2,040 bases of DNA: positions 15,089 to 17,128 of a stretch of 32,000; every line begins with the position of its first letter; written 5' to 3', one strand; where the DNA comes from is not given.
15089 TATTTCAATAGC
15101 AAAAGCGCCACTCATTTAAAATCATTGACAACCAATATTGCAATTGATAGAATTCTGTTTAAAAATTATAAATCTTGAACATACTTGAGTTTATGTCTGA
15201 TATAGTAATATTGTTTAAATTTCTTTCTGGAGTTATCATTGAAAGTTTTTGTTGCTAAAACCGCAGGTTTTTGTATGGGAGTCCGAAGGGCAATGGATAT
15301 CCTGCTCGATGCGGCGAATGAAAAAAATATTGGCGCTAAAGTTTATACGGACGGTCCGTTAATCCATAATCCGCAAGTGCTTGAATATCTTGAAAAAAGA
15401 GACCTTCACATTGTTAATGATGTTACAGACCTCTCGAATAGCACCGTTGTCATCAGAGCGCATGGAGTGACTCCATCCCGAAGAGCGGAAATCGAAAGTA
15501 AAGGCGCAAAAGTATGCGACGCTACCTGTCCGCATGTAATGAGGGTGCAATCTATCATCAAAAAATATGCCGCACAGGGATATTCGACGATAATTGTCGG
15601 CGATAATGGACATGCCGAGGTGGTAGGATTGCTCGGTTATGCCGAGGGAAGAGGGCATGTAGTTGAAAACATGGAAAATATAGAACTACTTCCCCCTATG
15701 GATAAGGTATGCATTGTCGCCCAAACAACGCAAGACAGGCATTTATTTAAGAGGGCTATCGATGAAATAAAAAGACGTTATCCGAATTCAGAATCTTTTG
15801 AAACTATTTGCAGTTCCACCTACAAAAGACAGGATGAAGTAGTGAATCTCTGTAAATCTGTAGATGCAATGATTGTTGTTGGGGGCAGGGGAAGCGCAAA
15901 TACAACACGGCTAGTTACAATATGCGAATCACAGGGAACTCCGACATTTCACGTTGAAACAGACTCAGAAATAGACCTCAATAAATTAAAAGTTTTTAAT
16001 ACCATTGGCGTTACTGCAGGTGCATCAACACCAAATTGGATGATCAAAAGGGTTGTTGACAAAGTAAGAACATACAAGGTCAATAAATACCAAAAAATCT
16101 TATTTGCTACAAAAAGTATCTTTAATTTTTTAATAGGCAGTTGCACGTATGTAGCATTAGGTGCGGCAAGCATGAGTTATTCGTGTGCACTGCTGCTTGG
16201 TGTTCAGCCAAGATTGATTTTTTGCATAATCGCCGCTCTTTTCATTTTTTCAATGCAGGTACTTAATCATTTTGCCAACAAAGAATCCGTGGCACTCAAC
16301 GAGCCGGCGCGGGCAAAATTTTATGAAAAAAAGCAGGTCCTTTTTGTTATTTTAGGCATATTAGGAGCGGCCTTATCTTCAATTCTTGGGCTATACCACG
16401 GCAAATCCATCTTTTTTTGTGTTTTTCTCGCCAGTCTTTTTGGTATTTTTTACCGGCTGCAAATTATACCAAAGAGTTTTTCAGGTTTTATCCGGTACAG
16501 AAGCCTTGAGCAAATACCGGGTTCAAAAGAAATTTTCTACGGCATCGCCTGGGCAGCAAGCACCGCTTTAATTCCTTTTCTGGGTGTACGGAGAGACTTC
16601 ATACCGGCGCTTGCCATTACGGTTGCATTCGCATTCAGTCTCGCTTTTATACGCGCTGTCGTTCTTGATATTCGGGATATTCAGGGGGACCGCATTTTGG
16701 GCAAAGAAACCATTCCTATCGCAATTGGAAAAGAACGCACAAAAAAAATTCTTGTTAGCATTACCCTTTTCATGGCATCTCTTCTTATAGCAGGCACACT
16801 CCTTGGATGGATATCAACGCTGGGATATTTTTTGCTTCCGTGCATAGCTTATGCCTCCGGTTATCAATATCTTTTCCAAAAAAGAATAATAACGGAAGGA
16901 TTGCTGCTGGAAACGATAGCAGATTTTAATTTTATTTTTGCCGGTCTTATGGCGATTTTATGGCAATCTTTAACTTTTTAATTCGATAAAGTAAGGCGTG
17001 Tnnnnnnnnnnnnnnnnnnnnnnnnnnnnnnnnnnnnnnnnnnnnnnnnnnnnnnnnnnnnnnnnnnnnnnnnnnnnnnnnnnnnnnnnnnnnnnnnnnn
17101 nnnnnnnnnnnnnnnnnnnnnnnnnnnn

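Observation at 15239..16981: IspH (LytB) fused to a UbiA-like polytopic membrane domain with a degenerate first Asp-rich motif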

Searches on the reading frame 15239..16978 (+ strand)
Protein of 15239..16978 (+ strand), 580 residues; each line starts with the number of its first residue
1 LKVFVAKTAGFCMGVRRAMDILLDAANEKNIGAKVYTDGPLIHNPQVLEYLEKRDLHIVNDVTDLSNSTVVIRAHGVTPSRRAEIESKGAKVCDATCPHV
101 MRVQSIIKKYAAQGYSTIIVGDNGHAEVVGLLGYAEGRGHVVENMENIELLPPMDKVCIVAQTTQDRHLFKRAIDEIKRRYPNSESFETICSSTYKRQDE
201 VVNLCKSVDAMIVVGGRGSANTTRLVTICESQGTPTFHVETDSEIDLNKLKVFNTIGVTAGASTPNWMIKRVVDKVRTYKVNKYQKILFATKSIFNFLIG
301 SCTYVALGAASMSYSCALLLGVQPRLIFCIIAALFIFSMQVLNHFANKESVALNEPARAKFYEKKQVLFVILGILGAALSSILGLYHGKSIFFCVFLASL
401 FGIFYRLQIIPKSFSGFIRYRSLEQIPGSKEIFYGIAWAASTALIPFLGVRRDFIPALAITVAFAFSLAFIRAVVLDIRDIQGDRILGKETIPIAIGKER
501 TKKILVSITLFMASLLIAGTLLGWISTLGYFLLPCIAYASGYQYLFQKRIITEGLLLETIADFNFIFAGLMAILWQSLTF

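Call 3: search_protein_families(library=pfam, proteins=[window:15239-16978:+], max_evalue=1)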
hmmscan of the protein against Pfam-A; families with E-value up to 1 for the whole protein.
window:15239-16978:+ (580 aa): 2 families
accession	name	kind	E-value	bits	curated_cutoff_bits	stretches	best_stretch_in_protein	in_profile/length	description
PF02401.23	LYTB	-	8.2e-92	307.7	24.5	1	3-276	1-266/267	LytB protein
PF01040.23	UbiA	-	1.5e-12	47.8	34.2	1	323-545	20-231/250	UbiA prenyltransferase family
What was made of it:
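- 15239..16075 (+): IspH/LytB domain (residues 1-279), HMBPP reductase with a [4Fe-4S] cluster. Pfam LYTB E 8e-92 (call 3).
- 16145..16978 (+): UbiA-fold domain (residues 303-580) with nine predicted transmembrane helices, N-terminus inside. Pfam UbiA 47.8 bits, above the gathering score of 34.2 (call 3).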

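Call 4: search_protein_families(library=ncbifam, proteins=[window:15239-16978:+], max_evalue=1)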
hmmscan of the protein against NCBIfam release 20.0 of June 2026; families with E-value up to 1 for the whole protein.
window:15239-16978:+ (580 aa): 22 families
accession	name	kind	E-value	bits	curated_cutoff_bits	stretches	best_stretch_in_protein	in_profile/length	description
NF000907.0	PRK00087.1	equivalog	6.2e-97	325.4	624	1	1-282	1-281/671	bifunctional 4-hydroxy-3-methylbut-2-enyl diphosphate reductase/30S ribosomal protein S1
NF009024.0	PRK12360.1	equivalog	1.1e-91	307.1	387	1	1-278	1-280/281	4-hydroxy-3-methylbut-2-enyl diphosphate reductase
TIGR00216.1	ispH_lytB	equivalog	3.2e-85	285.7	187.85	1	2-278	1-281/282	4-hydroxy-3-methylbut-2-enyl diphosphate reductase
NF002187.0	PRK01045.1-1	equivalog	6.9e-79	264.9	276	1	1-280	1-279/282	4-hydroxy-3-methylbut-2-enyl diphosphate reductase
NF002190.0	PRK01045.1-4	subfamily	2.3e-58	197.6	389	1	1-280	7-293/321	4-hydroxy-3-methylbut-2-enyl diphosphate reductase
NF002188.0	PRK01045.1-2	equivalog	1.6e-57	194.9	420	1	1-287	1-292/315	4-hydroxy-3-methylbut-2-enyl diphosphate reductase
NF002189.0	PRK01045.1-3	equivalog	5.3e-52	176.8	444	1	2-294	15-311/326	4-hydroxy-3-methylbut-2-enyl diphosphate reductase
NF009911.0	PRK13371.1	equivalog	9.2e-43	146.8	440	2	2-151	56-210/405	4-hydroxy-3-methylbut-2-enyl diphosphate reductase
NF010117.0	PRK13591.1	equivalog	5.8e-15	55.2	238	1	295-525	31-248/307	prenyltransferase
TIGR01476.1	chlor_syn_BchG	subfamily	5.8e-10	39.1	212.3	1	334-527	49-231/283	(bacterio)chlorophyll synthase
NF009512.0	PRK12872.1-1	equivalog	1.9e-09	37.5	278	1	463-517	182-236/303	geranylgeranylglycerol-phosphate geranylgeranyltransferase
NF009513.0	PRK12872.1-3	equivalog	3.6e-09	36.6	288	1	455-533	170-252/293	prenyltransferase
NF005742.0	PRK07566.1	equivalog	6.5e-09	35.3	313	1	327-528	68-261/315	chlorophyll synthase ChlG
NF009521.0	PRK12882.1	equivalog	5.2e-07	29.2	296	1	459-539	161-238/280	geranylgeranylglycerol-phosphate geranylgeranyltransferase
TIGR02056.1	ChlG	equivalog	7.8e-07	29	436.45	1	309-524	40-250/306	chlorophyll synthase ChlG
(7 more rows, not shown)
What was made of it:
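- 15239..16075 (+): TIGR00216 scores above its cut-off (call 4).
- On Chlorophyll synthase / DGGGP synthase: TIGR01476 scores 39 bits against 212.3, NF009512 scores 37.5 against 278, and TIGR02056 scores 29 against 436 (call 4).
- Closest known: Chlorophyll/bacteriochlorophyll synthase. Different: Scores are far below the family cut-offs: BchG 39 bits against 212, DGGGPS 37 against 278, PRK13591 55 against 238 (call 4).
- Closest known: IspH-RPS1 fusions of Firmicutes and Fusobacteria. Same: The IspH part of the window protein aligns to NF000907 over residues 1-282 (call 4).
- Checked: TIGR00216 ispH_lytB scores 285.7 bits against a cut-off of 187.85 (call 4).
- Domain identity is supported by Pfam and NCBIfam matches (calls 3, 4).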

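Call 47: predict_structure(alignment_id=A3)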
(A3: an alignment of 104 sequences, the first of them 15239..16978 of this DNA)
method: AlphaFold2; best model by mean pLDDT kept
length: 580 residues; sequences in the alignment: 104
mean_pLDDT: 94.1   pTM: 0.90
mean pLDDT of the five models: 94.1, 94.0, 93.8, 93.2, 92.5
residues with pLDDT >= 90: 478; 70-90: 94; 50-70: 8; < 50: 0
segments of 3 or more residues with pLDDT < 50: none
pLDDT, mean of each block of 10 residues (from residue 1): 94 94 86 88 87 92 94 97 97 97 99 98 96 98 97 98 92 97 96 93 98 94 94 98 94 95 92 87 72 90 98 98 97 98 91 88 94 98 98 97 90 86 91 97 97 92 99 95 88 93 97 98 98 98 94 88 98 96
secondary structure, 60 per line:
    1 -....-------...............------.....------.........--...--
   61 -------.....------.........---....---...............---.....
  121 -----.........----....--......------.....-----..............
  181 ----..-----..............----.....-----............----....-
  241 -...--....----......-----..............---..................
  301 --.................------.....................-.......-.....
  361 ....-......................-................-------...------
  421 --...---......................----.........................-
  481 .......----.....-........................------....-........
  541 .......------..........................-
elements in order: E2-5 H13-27 E34-38 H45-53 E56-58 E68-72 H79-87 E91-94 H98-112 E116-120 H126-134 E139-142 H145-150 E157-161 H167-180 H192-205 E210-214 H220-231 E236-239 H247-250 E255-260 H266-279 H283-300 H303-319 H326-346 H348-354 H356-364 H366-387 H389-404 H429-450 H455-479 H481-487 H492-496 H498-521 H528-531 H533-547 H554-579
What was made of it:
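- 16076..16144 (+): Helical linker (residues 280-302), the most variable segment. The AF2 helix spans 283-300, with a pLDDT dip to 72 at 281-290 (call 47).
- That is hard to reach unless the relative orientation of the two equal-sized domains is confidently predicted (call 47). The two domains are predicted to be rigidly docked (pTM 0.90, call 47).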

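Call 59: fold_search(model_id=the predicted structure, library=pdb)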
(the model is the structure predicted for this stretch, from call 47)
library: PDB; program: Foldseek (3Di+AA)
matches with E <= 10: 864; with E <= 0.001: 23
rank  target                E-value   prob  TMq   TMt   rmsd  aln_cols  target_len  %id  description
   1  3dnf_B                2.6e-22  1.00  0.44  0.85   3.0       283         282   37  Structure of (E)-4-Hydroxy-3-methyl-but-2-enyl Diphosphate Reductase, the Terminal Enzyme of the Non-Mevalonate Pathwa (released 2008-12-30)
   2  3dnf_A                1.2e-21  1.00  0.40  0.76   4.4       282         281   38  Structure of (E)-4-Hydroxy-3-methyl-but-2-enyl Diphosphate Reductase, the Terminal Enzyme of the Non-Mevalonate Pathwa (released 2008-12-30)
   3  3t0g_B                1.3e-18  1.00  0.46  0.83   2.2       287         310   29  IspH:HMBPP (substrate) structure of the T167C mutant (released 2011-11-30)
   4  4n7b                  1.6e-18  1.00  0.45  0.80   2.4       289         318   28  Structure of the E-1-hydroxy-2-methyl-but-2-enyl-4-diphosphate reductase from Plasmodium falciparum (released 2013-11-20)
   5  9ql0_A                3.2e-18  1.00  0.45  0.81   2.1       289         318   29  E. coli IspH crystallized in the presence of adenosine hemisulfate (released 2026-04-08)
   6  3szu_B                4.6e-18  1.00  0.45  0.83   2.2       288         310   29  IspH:HMBPP complex structure of E126Q mutant (released 2011-11-30)
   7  3t0g_A                6.6e-18  1.00  0.45  0.83   2.2       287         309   29  IspH:HMBPP (substrate) structure of the T167C mutant (released 2011-11-30)
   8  3szu_A                7.5e-18  1.00  0.45  0.83   2.1       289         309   29  IspH:HMBPP complex structure of E126Q mutant (released 2011-11-30)
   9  3ke8_A                1.1e-17  1.00  0.46  0.83   2.2       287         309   29  Crystal structure of IspH:HMBPP-complex (released 2010-01-12)
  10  3f7t_A                1.1e-17  1.00  0.45  0.83   2.2       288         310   29  Structure of active IspH shows a novel fold with a [3Fe-4S] cluster in the catalytic centre (released 2009-07-07)
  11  3t0f_A                2.8e-17  1.00  0.45  0.81   2.3       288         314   29  IspH:HMBPP (substrate) structure of the E126D mutant (released 2011-11-30)
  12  3t0f_B                6.2e-17  1.00  0.44  0.82   2.1       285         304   28  IspH:HMBPP (substrate) structure of the E126D mutant (released 2011-11-30)
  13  4tq3_A                1.0e-05  1.00  0.36  0.67   5.6       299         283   17  Structure of a UbiA homolog from Archaeoglobus fulgidus bound to GPP and Mg2+ (released 2014-07-16)
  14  4tq3_B                1.1e-05  1.00  0.36  0.65   5.7       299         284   16  Structure of a UbiA homolog from Archaeoglobus fulgidus bound to GPP and Mg2+ (released 2014-07-16)
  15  4tq4_D                1.6e-05  1.00  0.35  0.64   5.5       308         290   16  Structure of a UbiA homolog from Archaeoglobus fulgidus bound to DMAPP and Mg2+ (released 2014-07-16)
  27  8djk_B                3.0e-02  1.00  0.29  0.51   7.9       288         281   13  HMGCR-UBIAD1 Complex State 2 (released 2022-08-03)
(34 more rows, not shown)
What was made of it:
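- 15239..16075 (+): The AF2 model matches A. aeolicus IspH 3dnf (target-normalised TM 0.85) and E. coli IspH (TM 0.83) (call 59).
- On IspH/LytB (PF02401, TIGR00216): The AF2 model matches 3dnf (target-normalised TM 0.85) and E. coli IspH (TM 0.83, rmsd 2.2) (call 59).
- The IspH half superposes on solved IspH structures (target-normalised TM 0.83-0.85, call 59).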
